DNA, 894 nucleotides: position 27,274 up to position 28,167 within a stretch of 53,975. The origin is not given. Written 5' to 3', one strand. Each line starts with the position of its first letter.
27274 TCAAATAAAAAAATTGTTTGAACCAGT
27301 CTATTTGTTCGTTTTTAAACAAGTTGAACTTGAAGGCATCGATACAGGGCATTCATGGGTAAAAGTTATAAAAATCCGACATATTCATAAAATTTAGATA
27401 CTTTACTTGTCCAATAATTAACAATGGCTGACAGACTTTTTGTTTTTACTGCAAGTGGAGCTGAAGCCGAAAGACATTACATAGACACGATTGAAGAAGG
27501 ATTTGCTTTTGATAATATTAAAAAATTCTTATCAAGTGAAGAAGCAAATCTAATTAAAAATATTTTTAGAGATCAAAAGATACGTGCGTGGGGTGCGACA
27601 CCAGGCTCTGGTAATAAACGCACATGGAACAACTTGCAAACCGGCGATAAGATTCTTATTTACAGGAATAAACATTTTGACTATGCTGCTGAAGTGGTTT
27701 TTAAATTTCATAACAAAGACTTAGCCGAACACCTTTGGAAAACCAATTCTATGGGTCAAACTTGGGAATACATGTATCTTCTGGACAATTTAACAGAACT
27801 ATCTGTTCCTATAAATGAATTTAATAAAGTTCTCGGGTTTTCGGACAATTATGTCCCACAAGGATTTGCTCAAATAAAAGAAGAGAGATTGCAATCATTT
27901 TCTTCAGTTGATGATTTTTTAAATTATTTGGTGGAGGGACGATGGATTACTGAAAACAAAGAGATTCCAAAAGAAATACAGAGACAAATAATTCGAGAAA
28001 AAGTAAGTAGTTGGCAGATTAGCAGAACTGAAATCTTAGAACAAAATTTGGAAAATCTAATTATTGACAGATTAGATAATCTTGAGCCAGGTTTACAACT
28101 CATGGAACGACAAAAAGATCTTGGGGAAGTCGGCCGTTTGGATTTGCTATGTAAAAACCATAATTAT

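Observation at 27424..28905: Single polypeptide combining a NucS/DUF91-like PD-(D/E)xK core, a HEPN-like Rx4H motif and an N-terminal reader-like domain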

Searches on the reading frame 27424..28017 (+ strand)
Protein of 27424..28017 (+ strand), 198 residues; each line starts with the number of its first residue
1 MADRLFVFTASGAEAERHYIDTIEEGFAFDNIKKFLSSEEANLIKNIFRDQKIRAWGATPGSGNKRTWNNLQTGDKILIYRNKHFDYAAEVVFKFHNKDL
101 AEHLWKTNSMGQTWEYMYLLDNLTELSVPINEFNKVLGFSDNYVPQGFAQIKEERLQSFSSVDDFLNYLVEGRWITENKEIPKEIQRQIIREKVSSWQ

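Call 10: search_protein_families(library=pfam, proteins=[window:27424-28017:+], max_evalue=10)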
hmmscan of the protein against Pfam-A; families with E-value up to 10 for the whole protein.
seq(198 aa): 0 families

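Call 34: search_solved_structures(query=A4, max_evalue=10, show_alignments=3)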
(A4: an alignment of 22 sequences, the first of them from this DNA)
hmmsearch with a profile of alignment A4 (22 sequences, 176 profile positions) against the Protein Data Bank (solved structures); distinct sequences matched with E-value up to 10: 8.
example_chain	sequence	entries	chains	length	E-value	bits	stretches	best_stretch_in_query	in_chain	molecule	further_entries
6p0f_A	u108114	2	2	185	0.036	17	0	110-159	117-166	GTPase subunit of restriction endonuclease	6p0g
6fkf_b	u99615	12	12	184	0.051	16.5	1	130-175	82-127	ATP synthase subunit b, chloroplastic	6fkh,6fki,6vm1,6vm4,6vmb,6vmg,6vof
5iuc_A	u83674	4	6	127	0.29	14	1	71-105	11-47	Platelet binding protein GspB | Platelet binding protein GspB - Siglec domain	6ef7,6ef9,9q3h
2ar1_A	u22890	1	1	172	0.69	12.8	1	15-83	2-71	hypothetical protein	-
6efa_A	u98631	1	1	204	0.92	12.4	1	74-105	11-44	Platelet binding protein GspB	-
1aoy_A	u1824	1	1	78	0.92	12.4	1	129-167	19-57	ARGININE REPRESSOR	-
7y8r_U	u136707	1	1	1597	0.97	12.3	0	19-50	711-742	Protein polybromo-1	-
7pnt_I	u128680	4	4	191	2.1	11.2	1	51-103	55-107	28S ribosomal protein S11, mitochondrial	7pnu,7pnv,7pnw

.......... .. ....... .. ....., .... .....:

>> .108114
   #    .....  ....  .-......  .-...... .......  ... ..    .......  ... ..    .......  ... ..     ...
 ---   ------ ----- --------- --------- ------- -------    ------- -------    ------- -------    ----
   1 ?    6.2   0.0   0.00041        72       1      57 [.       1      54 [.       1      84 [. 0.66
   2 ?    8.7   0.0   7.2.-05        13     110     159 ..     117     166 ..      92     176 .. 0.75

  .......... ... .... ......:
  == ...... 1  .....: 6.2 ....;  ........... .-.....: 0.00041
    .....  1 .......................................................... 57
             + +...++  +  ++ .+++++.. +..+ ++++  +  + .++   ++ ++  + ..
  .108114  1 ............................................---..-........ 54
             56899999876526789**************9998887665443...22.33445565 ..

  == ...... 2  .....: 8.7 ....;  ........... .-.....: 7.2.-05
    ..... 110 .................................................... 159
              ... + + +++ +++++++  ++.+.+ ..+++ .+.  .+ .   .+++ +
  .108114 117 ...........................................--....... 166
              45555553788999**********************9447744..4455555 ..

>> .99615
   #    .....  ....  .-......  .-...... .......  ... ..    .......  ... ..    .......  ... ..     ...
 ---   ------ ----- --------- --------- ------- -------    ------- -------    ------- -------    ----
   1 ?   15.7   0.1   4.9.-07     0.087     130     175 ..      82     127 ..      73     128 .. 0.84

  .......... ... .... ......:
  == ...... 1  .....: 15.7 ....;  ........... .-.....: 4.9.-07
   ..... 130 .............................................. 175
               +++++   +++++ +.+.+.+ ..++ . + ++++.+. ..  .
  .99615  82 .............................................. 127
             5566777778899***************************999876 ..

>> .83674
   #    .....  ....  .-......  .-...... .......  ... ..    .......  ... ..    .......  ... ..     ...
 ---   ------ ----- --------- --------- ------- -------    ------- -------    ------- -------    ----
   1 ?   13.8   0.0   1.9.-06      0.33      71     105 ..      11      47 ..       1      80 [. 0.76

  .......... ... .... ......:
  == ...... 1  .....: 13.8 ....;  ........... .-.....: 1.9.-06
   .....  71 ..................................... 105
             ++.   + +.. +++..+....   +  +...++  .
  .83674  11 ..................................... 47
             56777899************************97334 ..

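Call 41: find_homologous_proteins(query=A4, max_evalue=0.001)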
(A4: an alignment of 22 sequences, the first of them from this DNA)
Query A4 (22 sequences) (172 aa, profile of the alignment): 61 proteins with E <= 0.001 among 1826 candidates.
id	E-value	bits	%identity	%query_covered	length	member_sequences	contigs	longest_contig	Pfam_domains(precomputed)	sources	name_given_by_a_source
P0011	1.1e-70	255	60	100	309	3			PF01939.22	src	-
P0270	9.5e-70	252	51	100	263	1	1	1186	-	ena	-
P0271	2.4e-57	211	57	83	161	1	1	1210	-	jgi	-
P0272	9.3e-57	209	49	90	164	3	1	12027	-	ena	-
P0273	6.5e-55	203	50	74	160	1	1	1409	-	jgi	jgi:hypothetical protein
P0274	3.6e-49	185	33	98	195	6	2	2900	-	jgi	jgi:hypothetical protein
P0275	3.2e-48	182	35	98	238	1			-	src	-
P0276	4.7e-48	181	34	98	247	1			-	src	-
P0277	2.9e-47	179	33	95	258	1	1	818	-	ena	-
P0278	8.6e-47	177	36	97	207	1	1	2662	-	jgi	jgi:hypothetical protein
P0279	1.2e-46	177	31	96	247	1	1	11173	-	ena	-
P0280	1.2e-46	177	43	94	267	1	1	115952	PF27126.1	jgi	-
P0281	2.1e-46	176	35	98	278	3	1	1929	-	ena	-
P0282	1.3e-45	173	30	98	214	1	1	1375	-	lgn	-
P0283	5.4e-45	171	33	98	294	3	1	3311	-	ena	-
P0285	2.0e-44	169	28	97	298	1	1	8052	-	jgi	-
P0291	2.1e-42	163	33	98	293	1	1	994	-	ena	-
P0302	2.9e-35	139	32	88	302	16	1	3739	PF01844.30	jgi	-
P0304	1.4e-32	131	29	97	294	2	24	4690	-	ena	-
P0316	8.4e-26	109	29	96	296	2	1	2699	PF13391.13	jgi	jgi:HNH endonuclease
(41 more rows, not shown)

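Call 44: search_protein_families(library=pfam, proteins=[P0283, P0285, P0291, P0304, P0280, P0270, P0281, P0316, P0302], max_evalue=1)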
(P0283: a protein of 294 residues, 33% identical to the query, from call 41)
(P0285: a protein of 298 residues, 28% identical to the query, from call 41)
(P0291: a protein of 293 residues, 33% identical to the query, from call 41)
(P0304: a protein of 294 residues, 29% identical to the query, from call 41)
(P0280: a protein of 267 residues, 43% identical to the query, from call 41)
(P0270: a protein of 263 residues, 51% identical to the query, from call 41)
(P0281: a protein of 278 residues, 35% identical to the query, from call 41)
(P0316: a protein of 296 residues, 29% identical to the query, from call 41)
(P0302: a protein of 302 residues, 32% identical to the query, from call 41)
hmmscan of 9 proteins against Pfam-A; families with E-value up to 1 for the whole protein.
P0283 (294 aa): 0 families

P0285 (298 aa): 0 families

P0291 (293 aa): 0 families

P0304 (294 aa): 1 family
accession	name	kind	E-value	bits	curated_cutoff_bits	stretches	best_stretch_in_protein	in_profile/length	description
PF20360.3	DUF6655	-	0.28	10.8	27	0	34-109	104-179/259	Family of unknown function (DUF6655)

P0280 (267 aa): 1 family
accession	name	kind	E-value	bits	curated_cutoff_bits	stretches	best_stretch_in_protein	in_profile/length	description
PF01878.24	EVE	-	0.046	14.2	23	1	58-87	24-53/145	EVE domain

P0270 (263 aa): 2 families
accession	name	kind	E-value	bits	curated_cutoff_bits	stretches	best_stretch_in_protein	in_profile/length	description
PF01939.22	NucS_C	-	0.00017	22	24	1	213-262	2-50/124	Endonuclease NucS C-terminal domain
PF21698.3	Spo16_C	-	0.21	11.7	27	1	155-177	21-43/43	Spo16 protein, C-terminal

P0281 (278 aa): 2 families
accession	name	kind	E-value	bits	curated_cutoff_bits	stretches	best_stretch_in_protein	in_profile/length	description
PF24119.1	DUF7393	-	0.12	12.6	27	0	202-221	20-37/48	Domain of unknown function (DUF7393)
PF18547.6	HalOD2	-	0.21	12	27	1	242-266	3-27/52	Halobacterial output domain 2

P0316 (296 aa): 3 families
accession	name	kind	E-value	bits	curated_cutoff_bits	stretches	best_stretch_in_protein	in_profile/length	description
PF13391.12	HNH_2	-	4.9e-07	29.9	21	1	244-295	1-61/66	HNH endonuclease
PF01844.29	HNH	-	0.0081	16.7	21.4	1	244-291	1-43/47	HNH endonuclease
PF24827.1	AstE_AspA_cat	-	0.058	13.4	25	0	177-243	7-67/192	Succinylglutamate desuccinylase/Aspartoacylase catalytic domain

P0302 (302 aa): 2 families
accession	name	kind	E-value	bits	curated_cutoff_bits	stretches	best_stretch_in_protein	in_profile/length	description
PF01844.29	HNH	-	1.1e-09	38.7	21.4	1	226-281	1-47/47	HNH endonuclease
PF13391.12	HNH_2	-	0.0013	19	21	1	226-284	1-64/66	HNH endonuclease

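Call 60: search_solved_structures(query=A5, max_evalue=10, show_alignments=2)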
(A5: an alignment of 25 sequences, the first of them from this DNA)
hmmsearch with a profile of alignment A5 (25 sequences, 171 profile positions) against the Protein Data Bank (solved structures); distinct sequences matched with E-value up to 10: 2.
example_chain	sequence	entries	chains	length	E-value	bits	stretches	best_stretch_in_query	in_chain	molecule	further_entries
6p0f_A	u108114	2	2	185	0.026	17.5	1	2-84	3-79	GTPase subunit of restriction endonuclease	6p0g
7pnt_I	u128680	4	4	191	0.34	13.9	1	38-103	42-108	28S ribosomal protein S11, mitochondrial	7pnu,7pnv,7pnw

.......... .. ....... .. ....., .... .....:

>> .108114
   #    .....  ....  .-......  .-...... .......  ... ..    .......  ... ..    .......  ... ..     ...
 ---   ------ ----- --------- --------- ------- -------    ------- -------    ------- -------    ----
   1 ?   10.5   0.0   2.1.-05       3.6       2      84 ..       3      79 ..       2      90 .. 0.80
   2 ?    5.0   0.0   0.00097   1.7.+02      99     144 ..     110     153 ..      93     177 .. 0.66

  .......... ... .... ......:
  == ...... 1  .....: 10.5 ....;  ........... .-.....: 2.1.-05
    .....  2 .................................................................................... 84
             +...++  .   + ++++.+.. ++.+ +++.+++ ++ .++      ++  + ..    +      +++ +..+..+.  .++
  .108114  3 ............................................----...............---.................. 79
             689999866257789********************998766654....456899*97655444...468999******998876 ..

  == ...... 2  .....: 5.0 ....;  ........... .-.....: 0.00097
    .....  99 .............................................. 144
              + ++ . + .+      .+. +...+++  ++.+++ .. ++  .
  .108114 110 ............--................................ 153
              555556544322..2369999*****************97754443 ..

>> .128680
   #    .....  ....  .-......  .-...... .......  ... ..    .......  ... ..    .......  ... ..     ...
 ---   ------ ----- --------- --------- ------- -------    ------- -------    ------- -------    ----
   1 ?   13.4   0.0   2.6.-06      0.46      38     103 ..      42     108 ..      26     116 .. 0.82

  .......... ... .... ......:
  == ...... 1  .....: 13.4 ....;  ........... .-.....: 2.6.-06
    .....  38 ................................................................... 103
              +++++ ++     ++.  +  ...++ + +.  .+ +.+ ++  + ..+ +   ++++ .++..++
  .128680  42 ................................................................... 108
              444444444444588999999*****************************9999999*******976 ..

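Call 61: search_protein_families(library=pfam, alignment_id=A5, max_evalue=1)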
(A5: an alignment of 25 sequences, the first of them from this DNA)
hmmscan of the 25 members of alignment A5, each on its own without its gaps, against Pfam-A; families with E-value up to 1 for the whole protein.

A. member 1, seq(172 aa): 0 families

B. families by the number of members that match (of 25 scanned): 12 families
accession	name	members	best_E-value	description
PF18516.7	RuvC_1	1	0.016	RuvC nuclease domain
PF00798.23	Arena_glycoprot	1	0.028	Arenavirus glycoprotein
PF07260.16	ANKH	1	0.09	Progressive ankylosis protein (ANKH)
PF01878.24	EVE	1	0.1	EVE domain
PF12566.14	DUF3748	1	0.1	Protein of unknown function (DUF3748)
PF22814.2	WelO5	1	0.12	Carrier-protein-independent halogenase WelO5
PF17188.9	MucB_RseB_C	1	0.13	MucB/RseB C-terminal domain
PF11567.13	PfUIS3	1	0.14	Plasmodium falciparum UIS3 membrane protein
PF01472.26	PUA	1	0.14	PUA domain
PF16243.10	Sm_like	1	0.18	Sm_like domain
PF14050.11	Nudc_N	1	0.22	N-terminal conserved domain of Nudc.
PF24415.1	Ig_Irg-7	1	0.24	Irg-7-like, Ig-like domain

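Call 93: search_dna_similar(query=window:27424-27948:+, collection=plasmids, mode=protein, max_evalue=0.001, max_rows=15)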
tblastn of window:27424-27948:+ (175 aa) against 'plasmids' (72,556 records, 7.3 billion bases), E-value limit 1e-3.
Records with a match: 29; places in all: 35; records where one place covers at least 80% of the query: 22.
Best place of each record, by identity: <60% 29.
By first word of the organism name: Bacillus 7; Streptomyces 4; Haloferax 4; Nocardiopsis 2; Halorubrum 2; Peribacillus 1; Halobacterium 1; Natrialbaceae 1; Halobaculum 1; Halorussus 1; and 5 more.
By predicted mobility (MOB-suite, as given by PLSDB): non-mobilizable 27; conjugative 1; mobilizable 1.
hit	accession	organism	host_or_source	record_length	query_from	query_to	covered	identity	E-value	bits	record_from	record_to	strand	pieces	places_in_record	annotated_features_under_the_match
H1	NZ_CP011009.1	Peribacillus simplex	cell culture,sugar beet rhizosphere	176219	5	169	94%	33.9%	2e-24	105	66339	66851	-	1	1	HNH endonuclease signature motif containing protein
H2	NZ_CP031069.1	Bacillus sp. JAS24-2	cell culture,soil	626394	22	165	82%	34.7%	1e-22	100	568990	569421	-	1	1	HNH endonuclease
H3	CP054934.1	Nocardiopsis flavescens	Single Cell,marine sediment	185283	17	159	82%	34.5%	1e-21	98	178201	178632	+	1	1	HNH endonuclease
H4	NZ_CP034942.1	Halorubrum ezzemoulense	Cell Culture,Hypersaline Lake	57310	5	160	89%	30.9%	5e-20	93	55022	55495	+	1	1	restriction endonuclease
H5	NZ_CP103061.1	Streptomyces albus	Sigle cell,Mouldy hay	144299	17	165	85%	32.2%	8e-18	87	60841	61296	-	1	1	HNH endonuclease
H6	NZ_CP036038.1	Bacillus mycoides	cell culture,soil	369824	15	155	81%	34.0%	4e-23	102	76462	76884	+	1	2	HNH endonuclease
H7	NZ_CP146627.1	Halobacterium salinarum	-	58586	5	160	89%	29.6%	2e-19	92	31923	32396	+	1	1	restriction endonuclease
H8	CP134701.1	Natrialbaceae archaeon CCL63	cell culture,lake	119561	5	159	89%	29.8%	8e-20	92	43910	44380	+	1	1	record has no annotation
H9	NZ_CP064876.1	Bacillus toyonensis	sediment,deep-sea sediment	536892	15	175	92%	28.7%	3e-13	74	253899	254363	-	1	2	hypothetical protein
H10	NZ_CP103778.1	Bacillus toyonensis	cell culture,Commercial plant nursery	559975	15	175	92%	28.7%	3e-13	74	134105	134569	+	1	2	helix-turn-helix transcriptional regulator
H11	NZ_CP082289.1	Halobaculum roseum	cell culture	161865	1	174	99%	26.5%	2e-7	57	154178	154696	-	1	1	hypothetical protein | transcription factor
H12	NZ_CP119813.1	Halorussus caseinilyticus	cell culture,coastal saline-alkali land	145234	5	160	89%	29.0%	3e-17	85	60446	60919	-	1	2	restriction endonuclease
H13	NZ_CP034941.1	Halorubrum ezzemoulense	Cell Culture,Hypersaline Lake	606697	5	160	89%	28.4%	3e-18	88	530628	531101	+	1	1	restriction endonuclease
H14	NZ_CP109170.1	Streptomyces sp. NBC_01724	-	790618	17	163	84%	29.6%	4e-17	85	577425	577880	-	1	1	hypothetical protein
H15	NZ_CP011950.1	Haloferax gibbonsii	whole genome,saline saltern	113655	5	160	89%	27.8%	1e-18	89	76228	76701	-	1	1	restriction endonuclease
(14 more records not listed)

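Call 94: get_annotated_region(hit=H4, flank=4000)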
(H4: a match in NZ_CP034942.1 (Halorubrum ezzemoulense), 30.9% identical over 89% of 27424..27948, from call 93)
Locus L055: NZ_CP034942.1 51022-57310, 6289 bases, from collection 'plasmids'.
description: Halorubrum ezzemoulense strain Fb21 plasmid unnamed1, complete sequence
organism: Halorubrum ezzemoulense (NCBI taxid 337243)
taxonomy: Archaea; Euryarchaeota; Halobacteria; Halobacteriales; Haloferacaceae; Halorubrum; Halorubrum ezzemoulense
host: -; source: Cell Culture,Hypersaline Lake; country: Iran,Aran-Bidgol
typing (MOB-suite, as given by PLSDB): non-mobilizable
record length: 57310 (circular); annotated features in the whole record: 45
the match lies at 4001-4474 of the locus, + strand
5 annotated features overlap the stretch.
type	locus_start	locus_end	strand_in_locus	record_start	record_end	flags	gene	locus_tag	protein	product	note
CDS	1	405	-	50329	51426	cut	-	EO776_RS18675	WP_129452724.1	hypothetical protein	-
CDS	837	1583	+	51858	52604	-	-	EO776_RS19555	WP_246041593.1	hypothetical protein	-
CDS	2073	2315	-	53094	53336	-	-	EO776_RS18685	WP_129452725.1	hypothetical protein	-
CDS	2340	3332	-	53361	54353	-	-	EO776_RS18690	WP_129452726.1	hypothetical protein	-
CDS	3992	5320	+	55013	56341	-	-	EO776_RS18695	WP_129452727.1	restriction endonuclease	GO:0009307 - DNA restriction-modification system [Evidence IEA]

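Call 95: search_solved_structures(query=L055:3992-5317:+, max_evalue=1, show_alignments=1)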
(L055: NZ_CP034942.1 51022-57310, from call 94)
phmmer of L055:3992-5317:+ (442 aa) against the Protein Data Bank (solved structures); distinct sequences matched with E-value up to 1: 1.
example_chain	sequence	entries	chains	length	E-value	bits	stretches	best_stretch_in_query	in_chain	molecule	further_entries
7ycv_A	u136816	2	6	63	0.97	11.5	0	367-407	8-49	Antitoxin ParD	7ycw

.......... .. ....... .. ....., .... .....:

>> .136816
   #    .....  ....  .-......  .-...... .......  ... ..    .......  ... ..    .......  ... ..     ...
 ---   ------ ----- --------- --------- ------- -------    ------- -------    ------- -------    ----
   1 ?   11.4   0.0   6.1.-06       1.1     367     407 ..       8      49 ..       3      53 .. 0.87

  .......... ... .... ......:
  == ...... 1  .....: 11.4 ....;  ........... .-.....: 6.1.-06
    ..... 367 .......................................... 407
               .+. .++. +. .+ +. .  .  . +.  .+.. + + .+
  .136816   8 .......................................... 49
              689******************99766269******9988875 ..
